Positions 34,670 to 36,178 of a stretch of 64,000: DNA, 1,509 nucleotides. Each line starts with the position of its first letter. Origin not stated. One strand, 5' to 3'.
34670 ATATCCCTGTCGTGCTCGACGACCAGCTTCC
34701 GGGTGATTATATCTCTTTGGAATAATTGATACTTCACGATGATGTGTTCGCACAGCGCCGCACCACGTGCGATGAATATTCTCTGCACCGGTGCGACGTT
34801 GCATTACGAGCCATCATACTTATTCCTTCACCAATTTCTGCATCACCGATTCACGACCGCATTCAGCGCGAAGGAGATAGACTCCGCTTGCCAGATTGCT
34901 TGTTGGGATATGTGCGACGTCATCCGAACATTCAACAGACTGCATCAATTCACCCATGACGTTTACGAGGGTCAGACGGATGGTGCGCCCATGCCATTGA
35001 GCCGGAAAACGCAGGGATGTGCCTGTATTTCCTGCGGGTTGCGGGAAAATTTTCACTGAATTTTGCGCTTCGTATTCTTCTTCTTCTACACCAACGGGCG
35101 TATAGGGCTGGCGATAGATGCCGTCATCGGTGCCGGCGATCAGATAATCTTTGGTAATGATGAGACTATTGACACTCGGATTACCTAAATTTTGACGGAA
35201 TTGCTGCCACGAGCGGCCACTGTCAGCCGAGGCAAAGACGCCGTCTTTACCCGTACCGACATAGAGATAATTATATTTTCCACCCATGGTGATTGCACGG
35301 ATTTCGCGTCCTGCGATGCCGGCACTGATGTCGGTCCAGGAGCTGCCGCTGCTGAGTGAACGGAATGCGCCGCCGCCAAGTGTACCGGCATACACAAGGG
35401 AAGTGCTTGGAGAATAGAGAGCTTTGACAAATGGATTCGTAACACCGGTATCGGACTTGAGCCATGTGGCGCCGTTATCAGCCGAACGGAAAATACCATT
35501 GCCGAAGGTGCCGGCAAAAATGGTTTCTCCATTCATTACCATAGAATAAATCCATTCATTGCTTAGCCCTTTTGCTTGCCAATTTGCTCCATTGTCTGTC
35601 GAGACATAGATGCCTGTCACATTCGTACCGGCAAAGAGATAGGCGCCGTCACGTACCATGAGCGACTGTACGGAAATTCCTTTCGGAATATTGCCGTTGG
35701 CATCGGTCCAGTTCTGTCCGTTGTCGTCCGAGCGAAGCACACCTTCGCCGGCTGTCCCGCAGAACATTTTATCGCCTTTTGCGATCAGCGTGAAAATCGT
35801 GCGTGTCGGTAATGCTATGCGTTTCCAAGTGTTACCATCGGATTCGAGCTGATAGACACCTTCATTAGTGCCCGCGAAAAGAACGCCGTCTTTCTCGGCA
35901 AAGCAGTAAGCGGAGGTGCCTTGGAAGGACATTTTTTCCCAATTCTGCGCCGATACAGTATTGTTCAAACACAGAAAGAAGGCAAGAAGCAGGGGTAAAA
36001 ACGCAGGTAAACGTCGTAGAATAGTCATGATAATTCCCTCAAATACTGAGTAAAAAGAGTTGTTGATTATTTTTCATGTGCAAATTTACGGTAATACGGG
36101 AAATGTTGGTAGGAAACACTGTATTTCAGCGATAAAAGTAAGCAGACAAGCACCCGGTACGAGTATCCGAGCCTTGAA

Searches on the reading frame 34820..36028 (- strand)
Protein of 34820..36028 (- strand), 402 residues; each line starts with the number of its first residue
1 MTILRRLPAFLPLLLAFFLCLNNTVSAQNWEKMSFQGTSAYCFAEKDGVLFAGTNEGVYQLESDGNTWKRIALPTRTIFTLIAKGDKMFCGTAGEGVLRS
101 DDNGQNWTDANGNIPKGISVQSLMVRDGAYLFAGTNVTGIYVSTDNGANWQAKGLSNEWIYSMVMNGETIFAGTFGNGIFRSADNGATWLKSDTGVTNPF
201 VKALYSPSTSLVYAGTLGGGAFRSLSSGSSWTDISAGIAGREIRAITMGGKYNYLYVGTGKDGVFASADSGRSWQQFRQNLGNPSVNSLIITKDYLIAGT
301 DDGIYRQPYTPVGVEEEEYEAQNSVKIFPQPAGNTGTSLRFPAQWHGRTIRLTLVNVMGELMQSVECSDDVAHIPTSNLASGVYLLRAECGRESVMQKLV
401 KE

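Call 6: search_protein_families(library=pfam, proteins=[window:34820-36028:-], max_evalue=0.01)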
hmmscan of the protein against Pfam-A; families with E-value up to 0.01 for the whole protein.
window:34820-36028:- (402 aa): 8 families
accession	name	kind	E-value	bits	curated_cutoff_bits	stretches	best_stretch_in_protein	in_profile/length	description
PF15902.12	Sortilin-Vps10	-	7.3e-12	45.2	33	3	222-280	4-63/446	Sortilin, neurotensin receptor 3,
PF19755.4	DUF6242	-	7.4e-11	42.8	29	1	123-189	148-217/217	Domain of unknown function (DUF6242)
PF18962.6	Por_Secre_tail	-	5.8e-06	27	27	1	327-400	1-74/75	Secretion system C-terminal sorting domain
PF02012.26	BNR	-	4.6e-05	23.2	27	0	141-151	1-11/12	BNR/Asp-box repeat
PF13810.12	DUF4185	-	0.00011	22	39.5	0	135-159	124-148/309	Domain of unknown function (DUF4185)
PF14870.12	PSII_BNR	-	0.00022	21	27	1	28-279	7-271/303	Photosynthesis system II assembly factor YCF48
PF10647.15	Gmad1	-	0.00023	21.5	20.5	0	227-284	192-248/251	Lipoprotein LpqB beta-propeller domain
PF15899.11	BNR_6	-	0.0042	17.5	27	0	179-191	1-12/14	BNR-Asp box repeat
